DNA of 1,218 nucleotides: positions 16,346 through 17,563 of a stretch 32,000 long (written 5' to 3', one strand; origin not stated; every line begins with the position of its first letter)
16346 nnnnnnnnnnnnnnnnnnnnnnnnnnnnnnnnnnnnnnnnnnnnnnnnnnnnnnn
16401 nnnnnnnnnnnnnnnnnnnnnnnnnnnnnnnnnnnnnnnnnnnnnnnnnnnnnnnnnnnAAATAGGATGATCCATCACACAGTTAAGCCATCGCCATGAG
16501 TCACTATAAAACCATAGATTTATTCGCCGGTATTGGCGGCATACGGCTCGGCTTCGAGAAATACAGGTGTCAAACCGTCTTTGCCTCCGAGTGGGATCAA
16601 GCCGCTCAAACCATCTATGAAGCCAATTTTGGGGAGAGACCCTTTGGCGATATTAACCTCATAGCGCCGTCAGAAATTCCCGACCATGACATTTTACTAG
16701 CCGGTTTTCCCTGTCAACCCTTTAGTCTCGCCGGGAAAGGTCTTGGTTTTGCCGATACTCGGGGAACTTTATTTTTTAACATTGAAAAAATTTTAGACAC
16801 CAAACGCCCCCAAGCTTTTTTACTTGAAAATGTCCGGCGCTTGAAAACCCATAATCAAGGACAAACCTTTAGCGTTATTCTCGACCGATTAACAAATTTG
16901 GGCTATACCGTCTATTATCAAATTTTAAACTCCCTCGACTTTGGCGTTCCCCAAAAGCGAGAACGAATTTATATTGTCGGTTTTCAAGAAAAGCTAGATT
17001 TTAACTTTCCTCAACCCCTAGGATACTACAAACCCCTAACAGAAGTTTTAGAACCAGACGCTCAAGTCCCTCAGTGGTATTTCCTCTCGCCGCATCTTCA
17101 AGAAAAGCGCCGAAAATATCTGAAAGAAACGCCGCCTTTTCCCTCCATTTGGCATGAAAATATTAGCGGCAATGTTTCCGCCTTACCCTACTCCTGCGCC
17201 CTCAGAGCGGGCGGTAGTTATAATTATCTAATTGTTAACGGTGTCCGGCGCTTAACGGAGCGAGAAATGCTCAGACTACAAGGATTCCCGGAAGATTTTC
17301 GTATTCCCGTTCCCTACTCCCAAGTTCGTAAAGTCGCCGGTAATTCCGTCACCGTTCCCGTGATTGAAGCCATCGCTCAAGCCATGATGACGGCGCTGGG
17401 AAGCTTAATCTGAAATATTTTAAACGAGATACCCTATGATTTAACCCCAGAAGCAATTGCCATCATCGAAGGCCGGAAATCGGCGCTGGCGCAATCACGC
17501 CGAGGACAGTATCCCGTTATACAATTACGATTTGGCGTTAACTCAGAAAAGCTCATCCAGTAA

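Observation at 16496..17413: Second methyltransferase paralogue without an endonuclease, compositionally ameliorated toward the host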

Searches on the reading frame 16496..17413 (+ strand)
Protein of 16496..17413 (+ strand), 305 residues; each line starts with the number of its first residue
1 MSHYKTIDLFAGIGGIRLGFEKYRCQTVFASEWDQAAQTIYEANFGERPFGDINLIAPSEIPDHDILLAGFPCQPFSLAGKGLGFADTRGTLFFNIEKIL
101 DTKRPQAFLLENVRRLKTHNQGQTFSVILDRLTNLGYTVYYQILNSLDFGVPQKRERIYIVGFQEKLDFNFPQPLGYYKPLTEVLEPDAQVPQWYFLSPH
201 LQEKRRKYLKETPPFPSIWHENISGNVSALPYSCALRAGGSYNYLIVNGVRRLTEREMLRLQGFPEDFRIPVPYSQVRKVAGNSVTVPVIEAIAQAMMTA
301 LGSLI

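Call 5: search_protein_families(library=pfam, proteins=[window:16496-17413:+], max_evalue=0.01)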
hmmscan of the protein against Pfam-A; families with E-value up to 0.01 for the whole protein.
window:16496-17413:+ (305 aa): 1 family
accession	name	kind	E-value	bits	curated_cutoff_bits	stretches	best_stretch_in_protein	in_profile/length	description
PF00145.23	DNA_methylase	-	3.6e-91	306.4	22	1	4-297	1-322/324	C-5 cytosine-specific DNA methylase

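Call 8: find_encoding_contigs(protein=window:16496-17413:+, flank=10000, max_places=10)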
Protein window:16496-17413:+ (305 aa): no gene with exactly this product is on record in the collection.

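Call 11: find_homologous_proteins(query=window:16496-17413:+, max_evalue=1e-40)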
Query window:16496-17413:+ (305 aa): 7991 proteins with E <= 1e-40 among 8000 candidates; the best 120 are listed.
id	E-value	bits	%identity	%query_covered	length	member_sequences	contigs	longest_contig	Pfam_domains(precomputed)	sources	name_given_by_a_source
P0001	4.8e-192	655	94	99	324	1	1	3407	PF00145.24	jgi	-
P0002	2.4e-191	653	94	100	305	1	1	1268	PF00145.24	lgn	-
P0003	2.5e-188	643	93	99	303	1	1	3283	PF00145.24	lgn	-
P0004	1.1e-186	637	92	99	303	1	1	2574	PF00145.24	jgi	jgi:DNA (cytosine-5)-methyltransferase 1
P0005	1.0e-176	605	86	99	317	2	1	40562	PF00145.24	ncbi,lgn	ncbi:MAG: DNA cytosine methyltransferase [Cyanobacteriota bacterium]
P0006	8.9e-159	546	78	98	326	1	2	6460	PF00145.24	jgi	jgi:DNA (cytosine-5)-methyltransferase 1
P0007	8.9e-159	546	76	99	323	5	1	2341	PF00145.24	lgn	-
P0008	9.4e-159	546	78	98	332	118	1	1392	PF00145.24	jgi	jgi:DNA (cytosine-5)-methyltransferase 1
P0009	1.4e-158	545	77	98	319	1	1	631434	PF00145.24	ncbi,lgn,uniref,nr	ncbi:DNA (cytosine-5)-methyltransferase 1 [Flexibacter flexilis DSM 6793]|uniref:Cytosine-specific m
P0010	7.0e-158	543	77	99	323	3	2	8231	PF00145.24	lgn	-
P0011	1.8e-157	542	75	99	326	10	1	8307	PF00145.24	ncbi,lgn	-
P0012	4.4e-157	540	77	98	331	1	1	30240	PF00145.24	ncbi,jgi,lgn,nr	ncbi:MAG: DNA cytosine methyltransferase [Lentimicrobiaceae bacterium]|jgi:DNA (cytosine-5)-methyltr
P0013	1.7e-156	538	75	99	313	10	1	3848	PF00145.24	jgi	-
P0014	4.1e-156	537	75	99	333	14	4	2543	PF00145.24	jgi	-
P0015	6.7e-156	536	75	99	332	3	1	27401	PF00145.24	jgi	jgi:DNA (cytosine-5)-methyltransferase 1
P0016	7.0e-156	536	76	98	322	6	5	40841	PF00145.24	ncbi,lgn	-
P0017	8.8e-156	536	76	98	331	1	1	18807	PF00145.24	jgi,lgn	jgi:DNA (cytosine-5)-methyltransferase 1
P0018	8.8e-156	536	75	99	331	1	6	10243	PF00145.24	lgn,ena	-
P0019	9.2e-156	536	76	98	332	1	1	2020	PF00145.24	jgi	jgi:DNA (cytosine-5)-methyltransferase 1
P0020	1.0e-155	536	76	99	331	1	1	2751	PF00145.24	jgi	jgi:DNA (cytosine-5)-methyltransferase 1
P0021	1.1e-155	536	74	99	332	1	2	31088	PF00145.24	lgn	-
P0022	1.2e-155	536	76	98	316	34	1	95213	PF00145.24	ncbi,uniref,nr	ncbi:DNA cytosine methyltransferase [Cronbergia sp. UHCC 0137]|uniref:DNA cytosine methyltransferase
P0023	1.3e-155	535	75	99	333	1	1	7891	PF00145.24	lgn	-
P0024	1.4e-155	535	75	99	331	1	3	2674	PF00145.24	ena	-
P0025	1.4e-155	535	75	99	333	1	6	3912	PF00145.24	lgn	-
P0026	1.5e-155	535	75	99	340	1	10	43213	PF00145.24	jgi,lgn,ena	jgi:DNA (cytosine-5)-methyltransferase 1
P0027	1.5e-155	535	76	98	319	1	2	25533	PF00145.24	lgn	-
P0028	1.6e-155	535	76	98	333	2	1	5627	PF00145.24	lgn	-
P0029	1.9e-155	535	74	99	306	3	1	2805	PF00145.24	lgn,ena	-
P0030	2.1e-155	535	76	98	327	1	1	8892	PF00145.24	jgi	jgi:DNA (cytosine-5)-methyltransferase 1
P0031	2.1e-155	535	75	99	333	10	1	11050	PF00145.24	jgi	-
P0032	2.2e-155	535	76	98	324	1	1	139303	PF00145.24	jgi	jgi:DNA (cytosine-5)-methyltransferase 1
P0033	2.3e-155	535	76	99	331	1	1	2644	PF00145.24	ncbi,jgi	jgi:DNA (cytosine-5)-methyltransferase 1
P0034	2.5e-155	535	74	99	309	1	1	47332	PF00145.24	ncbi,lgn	-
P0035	2.5e-155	535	75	99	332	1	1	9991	PF00145.24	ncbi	-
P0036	2.8e-155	534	74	99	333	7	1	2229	PF00145.24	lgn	-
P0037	3.2e-155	534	75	99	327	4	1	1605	PF00145.24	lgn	-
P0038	3.3e-155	534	74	99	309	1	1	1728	PF00145.24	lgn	-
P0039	3.3e-155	534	75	99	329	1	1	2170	PF00145.24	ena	-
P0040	3.6e-155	534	75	99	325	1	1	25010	PF00145.24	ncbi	-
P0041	3.7e-155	534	75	99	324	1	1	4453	PF00145.24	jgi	jgi:DNA (cytosine-5)-methyltransferase 1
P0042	4.4e-155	534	76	98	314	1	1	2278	PF00145.24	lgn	-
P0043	4.7e-155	534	75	99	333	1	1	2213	PF00145.24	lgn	-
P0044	6.0e-155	533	75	98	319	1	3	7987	PF00145.24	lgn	-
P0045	7.2e-155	533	75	98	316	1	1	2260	PF00145.24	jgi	jgi:DNA (cytosine-5)-methyltransferase 1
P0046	7.7e-155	533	77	98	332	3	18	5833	PF00145.24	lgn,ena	-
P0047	7.7e-155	533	76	98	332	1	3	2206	PF00145.24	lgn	-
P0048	7.8e-155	533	77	98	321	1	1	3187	PF00145.24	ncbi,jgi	jgi:DNA (cytosine-5)-methyltransferase 1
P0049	8.0e-155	533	75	99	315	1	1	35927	PF00145.24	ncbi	ncbi:MAG: DNA cytosine methyltransferase [Bacteroidales bacterium]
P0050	8.3e-155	533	74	99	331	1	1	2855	PF00145.24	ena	-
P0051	8.6e-155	533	75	98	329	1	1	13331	PF00145.24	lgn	-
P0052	8.8e-155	533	75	98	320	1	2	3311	PF00145.24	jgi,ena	jgi:DNA (cytosine-5)-methyltransferase 1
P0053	9.9e-155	533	74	98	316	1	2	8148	PF00145.24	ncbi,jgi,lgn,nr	ncbi:MAG: DNA cytosine methyltransferase [Microcystis aeruginosa Ma_AC_P_19900807_S299]|jgi:DNA (cyt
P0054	1.1e-154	532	76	98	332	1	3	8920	PF00145.24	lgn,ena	-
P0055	1.3e-154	532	75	98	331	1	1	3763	PF00145.24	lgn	-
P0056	1.4e-154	532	76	98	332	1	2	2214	PF00145.24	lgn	-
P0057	1.5e-154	532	75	99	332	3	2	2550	PF00145.24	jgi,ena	-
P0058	1.9e-154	532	75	98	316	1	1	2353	PF00145.24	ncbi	-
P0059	1.9e-154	532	76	97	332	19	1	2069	PF00145.24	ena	-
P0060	1.9e-154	532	75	98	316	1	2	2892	PF00145.24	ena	-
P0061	2.0e-154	532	76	98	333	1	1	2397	PF00145.24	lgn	-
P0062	2.4e-154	531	76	99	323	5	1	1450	PF00145.24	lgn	-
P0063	2.7e-154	531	75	98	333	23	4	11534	PF00145.24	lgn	-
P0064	2.8e-154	531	75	98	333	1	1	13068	PF00145.24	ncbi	-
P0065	3.0e-154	531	74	99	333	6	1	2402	PF00145.24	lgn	-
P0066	3.4e-154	531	75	98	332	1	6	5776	PF00145.24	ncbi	-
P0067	3.7e-154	531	75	98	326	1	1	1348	PF00145.24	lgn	-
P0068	3.7e-154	531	76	98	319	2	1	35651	PF00145.24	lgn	-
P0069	3.9e-154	531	76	98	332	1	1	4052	PF00145.24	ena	-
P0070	4.8e-154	530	75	99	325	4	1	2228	PF00145.24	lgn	-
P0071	4.9e-154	530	75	98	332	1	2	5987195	PF00145.24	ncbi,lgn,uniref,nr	ncbi:DNA (cytosine-5)-methyltransferase 1 [Aquiflexum balticum DSM 16537]|uniref:Cytosine-specific m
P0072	5.0e-154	530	75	98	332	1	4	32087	PF00145.24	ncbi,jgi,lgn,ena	jgi:DNA (cytosine-5)-methyltransferase 1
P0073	5.1e-154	530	76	98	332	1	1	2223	PF00145.24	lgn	-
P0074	6.5e-154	530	74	98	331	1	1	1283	PF00145.24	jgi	jgi:DNA (cytosine-5)-methyltransferase 1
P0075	6.5e-154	530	75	98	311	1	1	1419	PF00145.24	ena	-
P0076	7.9e-154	530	74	99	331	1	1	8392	PF00145.24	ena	-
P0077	1.2e-153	529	75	98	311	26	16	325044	PF00145.24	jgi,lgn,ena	jgi:DNA (cytosine-5)-methyltransferase 1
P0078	1.2e-153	529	75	98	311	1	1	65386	PF00145.24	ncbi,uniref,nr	ncbi:DNA cytosine methyltransferase [Dolichospermum flos-aquae]|uniref:DNA cytosine methyltransferas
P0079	1.4e-153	529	75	98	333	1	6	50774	PF00145.24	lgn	-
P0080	1.4e-153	529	74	99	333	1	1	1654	PF00145.24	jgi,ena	jgi:DNA (cytosine-5)-methyltransferase 1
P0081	1.5e-153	529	75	99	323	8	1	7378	PF00145.24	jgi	-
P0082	1.5e-153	529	74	99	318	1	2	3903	PF00145.24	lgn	-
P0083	1.7e-153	529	74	98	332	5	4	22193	PF00145.24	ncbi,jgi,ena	-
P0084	1.8e-153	528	74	99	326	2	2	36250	PF00145.24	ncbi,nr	ncbi:MAG: DNA cytosine methyltransferase [Calothrix sp. MO_167.B12]|nr:DNA cytosine methyltransferas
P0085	1.8e-153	528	74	98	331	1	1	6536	PF00145.24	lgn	-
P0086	1.9e-153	528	75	98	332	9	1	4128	PF00145.24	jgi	jgi:DNA (cytosine-5)-methyltransferase 1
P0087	2.2e-153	528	73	99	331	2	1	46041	PF00145.24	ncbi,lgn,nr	ncbi:MAG: DNA cytosine methyltransferase [Bacteroidales bacterium]|nr:DNA cytosine methyltransferase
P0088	2.2e-153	528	75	98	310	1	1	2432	PF00145.24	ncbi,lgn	-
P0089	2.3e-153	528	74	99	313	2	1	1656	PF00145.24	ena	-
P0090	2.4e-153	528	75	98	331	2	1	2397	PF00145.24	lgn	-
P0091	2.8e-153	528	75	98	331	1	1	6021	PF00145.24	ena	-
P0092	2.8e-153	528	75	98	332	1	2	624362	PF00145.24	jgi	jgi:DNA (cytosine-5)-methyltransferase 1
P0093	2.8e-153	528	74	98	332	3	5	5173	PF00145.24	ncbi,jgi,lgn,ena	-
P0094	3.2e-153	528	74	99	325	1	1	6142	PF00145.24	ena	-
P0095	3.4e-153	528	75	98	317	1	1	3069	PF00145.24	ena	-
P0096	3.4e-153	528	74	98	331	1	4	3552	PF00145.24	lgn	-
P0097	3.7e-153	527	74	98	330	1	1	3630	PF00145.24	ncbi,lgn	-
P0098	4.4e-153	527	73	98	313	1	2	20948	PF00145.24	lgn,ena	-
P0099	4.5e-153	527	76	98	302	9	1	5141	PF00145.24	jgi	jgi:DNA (cytosine-5)-methyltransferase 1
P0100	5.7e-153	527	75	99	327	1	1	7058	PF00145.24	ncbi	-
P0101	5.9e-153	527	74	98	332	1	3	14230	PF00145.24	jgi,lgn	-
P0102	6.6e-153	527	74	98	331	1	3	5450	PF00145.24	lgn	-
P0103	7.3e-153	526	74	98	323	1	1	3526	PF00145.24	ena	-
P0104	8.4e-153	526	75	97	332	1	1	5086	PF00145.24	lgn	-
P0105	8.4e-153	526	75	98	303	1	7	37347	PF00145.24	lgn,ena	-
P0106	9.1e-153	526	74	99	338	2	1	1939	PF00145.24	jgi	-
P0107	1.3e-152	526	75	98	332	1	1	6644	PF00145.24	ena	-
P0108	1.6e-152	525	75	98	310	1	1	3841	PF00145.24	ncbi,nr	ncbi:MAG: DNA cytosine methyltransferase [Methylovulum sp.]|nr:DNA cytosine methyltransferase [Methy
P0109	1.7e-152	525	75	98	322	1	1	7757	PF00145.24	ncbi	ncbi:MAG: DNA cytosine methyltransferase [Chitinophagales bacterium]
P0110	1.7e-152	525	73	98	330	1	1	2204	PF00145.24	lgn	-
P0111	1.8e-152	525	75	98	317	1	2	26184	PF00145.24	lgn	-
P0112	1.8e-152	525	74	98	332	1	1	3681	PF00145.24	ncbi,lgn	ncbi:MAG TPA: DNA cytosine methyltransferase [Bacteroidia bacterium]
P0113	2.3e-152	525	73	99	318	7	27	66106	PF00145.24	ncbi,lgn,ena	-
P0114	2.3e-152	525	74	98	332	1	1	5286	PF00145.24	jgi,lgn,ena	-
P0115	2.3e-152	525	74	98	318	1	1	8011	PF00145.24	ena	-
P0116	2.3e-152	525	74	98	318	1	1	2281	PF00145.24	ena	-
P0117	2.5e-152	525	73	99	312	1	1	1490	PF00145.24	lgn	-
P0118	3.0e-152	524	75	98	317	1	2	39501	PF00145.24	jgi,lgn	jgi:DNA (cytosine-5)-methyltransferase 1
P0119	3.6e-152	524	75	98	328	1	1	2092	PF00145.24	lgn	-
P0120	4.4e-152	524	74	98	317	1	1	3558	PF00145.24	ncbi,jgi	jgi:DNA (cytosine-5)-methyltransferase 1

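Call 12: find_encoding_contigs(protein=P0001, flank=10000)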
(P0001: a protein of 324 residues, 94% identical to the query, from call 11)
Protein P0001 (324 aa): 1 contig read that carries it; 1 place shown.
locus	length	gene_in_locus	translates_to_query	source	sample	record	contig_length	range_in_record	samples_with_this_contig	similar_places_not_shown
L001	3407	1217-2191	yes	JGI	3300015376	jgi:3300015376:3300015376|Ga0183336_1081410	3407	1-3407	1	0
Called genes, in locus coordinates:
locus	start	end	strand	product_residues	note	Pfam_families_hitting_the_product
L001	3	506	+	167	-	?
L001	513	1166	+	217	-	-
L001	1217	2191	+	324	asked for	PF00145:DNA_methylase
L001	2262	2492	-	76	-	PF01197:Ribosomal_L31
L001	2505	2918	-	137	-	PF00380:Ribosomal_S9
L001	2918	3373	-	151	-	PF00572:Ribosomal_L13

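Call 13: find_encoding_contigs(protein=P0003, flank=10000)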
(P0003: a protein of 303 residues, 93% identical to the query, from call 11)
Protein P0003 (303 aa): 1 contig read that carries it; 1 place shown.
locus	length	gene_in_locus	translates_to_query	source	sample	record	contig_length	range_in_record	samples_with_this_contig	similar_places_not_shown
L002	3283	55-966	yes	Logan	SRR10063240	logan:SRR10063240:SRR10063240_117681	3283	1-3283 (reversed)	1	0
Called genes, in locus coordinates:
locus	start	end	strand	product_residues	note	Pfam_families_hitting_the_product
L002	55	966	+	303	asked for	PF00145:DNA_methylase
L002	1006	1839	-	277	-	PF00132:Hexapep (weak), PF25084:LbH_EIF2B (faint), PF25087:GMPPB_C, PF00132:Hexapep (weak), PF13720:Acetyltransf_11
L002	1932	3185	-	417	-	PF00364:Biotin_lipoyl, PF02817:E3_binding, PF00198:2-oxoacid_dh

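Call 14: find_encoding_contigs(protein=P0004, flank=10000)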
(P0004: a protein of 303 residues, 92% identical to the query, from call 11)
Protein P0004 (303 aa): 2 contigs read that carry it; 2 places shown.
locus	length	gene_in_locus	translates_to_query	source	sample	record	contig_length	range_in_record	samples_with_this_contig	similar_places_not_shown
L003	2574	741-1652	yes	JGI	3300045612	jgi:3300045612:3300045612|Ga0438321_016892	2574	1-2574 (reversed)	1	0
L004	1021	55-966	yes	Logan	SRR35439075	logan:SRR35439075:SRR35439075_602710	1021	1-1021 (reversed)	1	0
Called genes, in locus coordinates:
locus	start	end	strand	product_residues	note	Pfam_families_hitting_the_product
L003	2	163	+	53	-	?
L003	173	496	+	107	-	-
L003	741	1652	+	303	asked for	PF00145:DNA_methylase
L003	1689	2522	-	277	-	PF00132:Hexapep (weak), PF25084:LbH_EIF2B (faint), PF25087:GMPPB_C, PF00132:Hexapep (weak), PF13720:Acetyltransf_11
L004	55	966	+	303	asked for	PF00145:DNA_methylase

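Call 15: find_encoding_contigs(protein=P0005, flank=10000)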
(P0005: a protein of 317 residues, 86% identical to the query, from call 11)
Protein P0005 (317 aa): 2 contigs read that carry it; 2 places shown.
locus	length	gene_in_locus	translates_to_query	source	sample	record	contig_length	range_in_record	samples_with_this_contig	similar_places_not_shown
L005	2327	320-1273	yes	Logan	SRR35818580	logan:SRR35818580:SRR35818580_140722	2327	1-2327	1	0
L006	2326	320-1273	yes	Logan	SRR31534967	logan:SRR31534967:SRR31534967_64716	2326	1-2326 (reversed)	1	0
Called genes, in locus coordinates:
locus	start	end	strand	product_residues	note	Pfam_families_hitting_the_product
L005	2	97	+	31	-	?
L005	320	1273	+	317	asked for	PF00145:DNA_methylase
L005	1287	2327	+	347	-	?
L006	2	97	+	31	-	?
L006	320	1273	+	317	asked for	PF00145:DNA_methylase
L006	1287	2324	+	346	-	?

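Call 18: find_related_loci(query=window:16496-17413:+, collection=genome_contigs, flank=10000)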
Query window:16496-17413:+ (305 aa) in genome_contigs; peptide patterns used: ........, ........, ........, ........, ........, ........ (x = any residue, [..] = any of these).
289 stretches matched a pattern; 135 encode a relative of the query (tblastn E <= 1e-3); the best 80 are kept; 80 distinct loci.
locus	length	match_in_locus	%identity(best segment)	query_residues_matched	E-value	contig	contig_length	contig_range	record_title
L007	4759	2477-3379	77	1-301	6e-166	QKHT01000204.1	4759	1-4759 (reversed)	MAG: Bacteroidetes bacterium isolate SZUA-561 scaffold_90651, whole genome shotgun sequence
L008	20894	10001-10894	77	4-301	1e-161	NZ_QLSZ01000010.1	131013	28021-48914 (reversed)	Flavobacterium aciduliphilum strain DSM 25663 Ga0181018_110, whole genome shotgun sequence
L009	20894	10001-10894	77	4-301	5e-161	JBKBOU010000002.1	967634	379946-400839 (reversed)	MAG: Spirosomataceae bacterium isolate 21I_055.bin.38 NODE_2_length_967634_cov_308.740158, whole genome shotgun sequence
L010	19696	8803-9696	77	4-301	4e-161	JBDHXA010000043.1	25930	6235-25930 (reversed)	MAG: Chlorobiota bacterium isolate AS-MESO-3CA.163 NODE_7958_length_25930_cov_17.458670, whole genome shotgun sequence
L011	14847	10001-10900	77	2-301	6e-161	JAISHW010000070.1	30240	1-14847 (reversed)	MAG: Lentimicrobiaceae bacterium isolate Hm464_bin3 k119_2044807, whole genome shotgun sequence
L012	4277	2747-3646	76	4-303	6e-165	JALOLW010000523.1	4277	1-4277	MAG: Spirosomataceae bacterium isolate Prado035 scaffold_130415, whole genome shotgun sequence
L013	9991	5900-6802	75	1-301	1e-159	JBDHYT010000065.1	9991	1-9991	MAG: Marinilabiliaceae bacterium isolate AS-MESO-OLR.339 NODE_24027_length_9991_cov_5.298265, whole genome shotgun seque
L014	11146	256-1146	76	5-301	4e-159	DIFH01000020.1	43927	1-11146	MAG TPA_asm: Paludibacter sp. UBA5753 UBA5753_contig_16881, whole genome shotgun sequence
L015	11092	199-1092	76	4-301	4e-159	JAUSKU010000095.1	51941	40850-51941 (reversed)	MAG: Deltaproteobacteria bacterium isolate E14_metabat.bin.78 E14_k141_1589615, whole genome shotgun sequence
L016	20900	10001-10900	74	4-303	6e-159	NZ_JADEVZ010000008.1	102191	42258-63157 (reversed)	Dolichospermum sp. LEGE 00240 NODE_7_length_102191_cov_17.8554, whole genome shotgun sequence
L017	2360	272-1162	76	5-301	1e-169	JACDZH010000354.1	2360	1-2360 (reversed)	MAG: Paludibacter sp. isolate ppb03 NODE_1976_length_2360_cov_151.288937, whole genome shotgun sequence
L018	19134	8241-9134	75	4-301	1e-158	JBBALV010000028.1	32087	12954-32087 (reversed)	MAG: Flavobacterium sp. isolate EUL_072 ctg28-EUL_072, whole genome shotgun sequence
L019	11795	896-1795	74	2-301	6e-158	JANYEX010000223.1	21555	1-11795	MAG: Chitinophagaceae bacterium isolate 338R_metabinner_60 338R_k141_1508264, whole genome shotgun sequence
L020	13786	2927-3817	76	5-301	4e-158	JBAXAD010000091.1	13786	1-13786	MAG: Paludibacter sp. isolate ELA132 MAG132_91, whole genome shotgun sequence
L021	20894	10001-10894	74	4-301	9e-158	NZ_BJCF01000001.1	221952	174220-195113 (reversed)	Dolichospermum planctonicum strain NIES-80 sequence001, whole genome shotgun sequence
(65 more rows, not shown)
